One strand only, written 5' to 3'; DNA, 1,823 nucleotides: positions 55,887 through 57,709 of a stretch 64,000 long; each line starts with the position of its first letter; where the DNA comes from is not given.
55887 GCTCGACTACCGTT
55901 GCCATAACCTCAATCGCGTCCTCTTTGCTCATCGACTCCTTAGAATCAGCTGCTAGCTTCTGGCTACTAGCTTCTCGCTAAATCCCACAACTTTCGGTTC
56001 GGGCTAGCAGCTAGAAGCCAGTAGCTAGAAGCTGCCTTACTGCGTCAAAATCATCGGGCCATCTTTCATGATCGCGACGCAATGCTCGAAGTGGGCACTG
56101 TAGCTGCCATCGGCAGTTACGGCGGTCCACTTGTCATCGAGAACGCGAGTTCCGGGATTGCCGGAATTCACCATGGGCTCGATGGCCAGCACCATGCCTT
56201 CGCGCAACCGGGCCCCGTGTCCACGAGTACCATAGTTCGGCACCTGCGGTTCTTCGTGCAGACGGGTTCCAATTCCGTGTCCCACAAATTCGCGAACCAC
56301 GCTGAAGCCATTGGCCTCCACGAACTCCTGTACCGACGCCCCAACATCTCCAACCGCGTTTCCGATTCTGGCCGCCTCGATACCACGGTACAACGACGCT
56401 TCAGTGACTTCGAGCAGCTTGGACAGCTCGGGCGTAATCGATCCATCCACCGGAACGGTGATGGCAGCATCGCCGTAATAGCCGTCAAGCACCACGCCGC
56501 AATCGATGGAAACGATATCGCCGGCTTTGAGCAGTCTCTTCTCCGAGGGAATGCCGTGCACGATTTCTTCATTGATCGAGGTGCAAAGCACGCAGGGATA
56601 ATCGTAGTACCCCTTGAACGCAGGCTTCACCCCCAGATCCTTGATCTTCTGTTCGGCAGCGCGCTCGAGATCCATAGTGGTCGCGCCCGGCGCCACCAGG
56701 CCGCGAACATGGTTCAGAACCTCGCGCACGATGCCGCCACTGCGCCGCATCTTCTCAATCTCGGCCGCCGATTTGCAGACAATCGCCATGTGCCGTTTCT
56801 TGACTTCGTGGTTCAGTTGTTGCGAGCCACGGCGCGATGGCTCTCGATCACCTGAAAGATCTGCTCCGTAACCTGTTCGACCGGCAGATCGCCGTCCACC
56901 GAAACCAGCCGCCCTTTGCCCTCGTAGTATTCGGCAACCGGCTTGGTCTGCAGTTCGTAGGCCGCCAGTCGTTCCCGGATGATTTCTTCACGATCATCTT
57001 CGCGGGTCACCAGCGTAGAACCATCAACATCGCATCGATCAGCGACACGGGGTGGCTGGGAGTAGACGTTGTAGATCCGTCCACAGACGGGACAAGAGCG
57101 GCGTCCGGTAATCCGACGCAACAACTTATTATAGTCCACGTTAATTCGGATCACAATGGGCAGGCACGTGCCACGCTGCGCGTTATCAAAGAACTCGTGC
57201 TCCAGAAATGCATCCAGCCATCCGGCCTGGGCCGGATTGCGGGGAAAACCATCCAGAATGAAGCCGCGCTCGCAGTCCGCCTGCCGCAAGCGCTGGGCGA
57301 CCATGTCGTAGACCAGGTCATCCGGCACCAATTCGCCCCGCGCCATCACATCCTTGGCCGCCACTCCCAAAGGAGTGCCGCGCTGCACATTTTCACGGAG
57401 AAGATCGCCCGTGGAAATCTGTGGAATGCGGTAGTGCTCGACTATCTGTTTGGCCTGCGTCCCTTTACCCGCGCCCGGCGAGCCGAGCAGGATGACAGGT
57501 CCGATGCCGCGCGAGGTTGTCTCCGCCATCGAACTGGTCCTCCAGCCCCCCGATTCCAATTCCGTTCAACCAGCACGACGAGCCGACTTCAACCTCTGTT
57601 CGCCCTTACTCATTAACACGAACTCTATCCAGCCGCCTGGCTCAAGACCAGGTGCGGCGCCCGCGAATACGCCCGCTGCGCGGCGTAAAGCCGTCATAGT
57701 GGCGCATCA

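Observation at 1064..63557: One architecture in at least seven sequence families: intergenic arrays of degenerate 7-nt repeats arranged as inverted arms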

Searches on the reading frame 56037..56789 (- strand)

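Call 58: search_protein_families(library=pfam, proteins=[window:56037-56789:-], max_evalue=0.001)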
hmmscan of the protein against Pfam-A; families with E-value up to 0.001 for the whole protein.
window:56037-56789:- (250 aa): 1 family
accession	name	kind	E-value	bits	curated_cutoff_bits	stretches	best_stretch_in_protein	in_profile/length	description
PF00557.29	Peptidase_M24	-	1.8e-49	168.8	23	1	12-240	1-206/208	Metallopeptidase family M24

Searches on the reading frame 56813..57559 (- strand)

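Call 58: search_protein_families(library=pfam, proteins=[window:56813-57559:-], max_evalue=0.001)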
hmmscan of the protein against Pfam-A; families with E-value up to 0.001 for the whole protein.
window:56813-57559:- (248 aa): 5 families
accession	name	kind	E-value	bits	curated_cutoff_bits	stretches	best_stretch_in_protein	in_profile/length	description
PF00406.28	ADK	-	5.8e-49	166.5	26.8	1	24-216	1-150/151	Adenylate kinase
PF13207.12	AAA_17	-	9.2e-26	91.2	27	1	25-126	1-99/136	AAA domain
PF05191.20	ADK_lid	-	1.5e-14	54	26.6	1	153-188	1-36/36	Adenylate kinase, active site lid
PF17213.9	Hydin_ADK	-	1.5e-06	28.9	27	0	77-104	168-195/196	Hydin Adenylate kinase-like domain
PF13238.12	AAA_18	-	6.9e-06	27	29.4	1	22-157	1-115/128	AAA domain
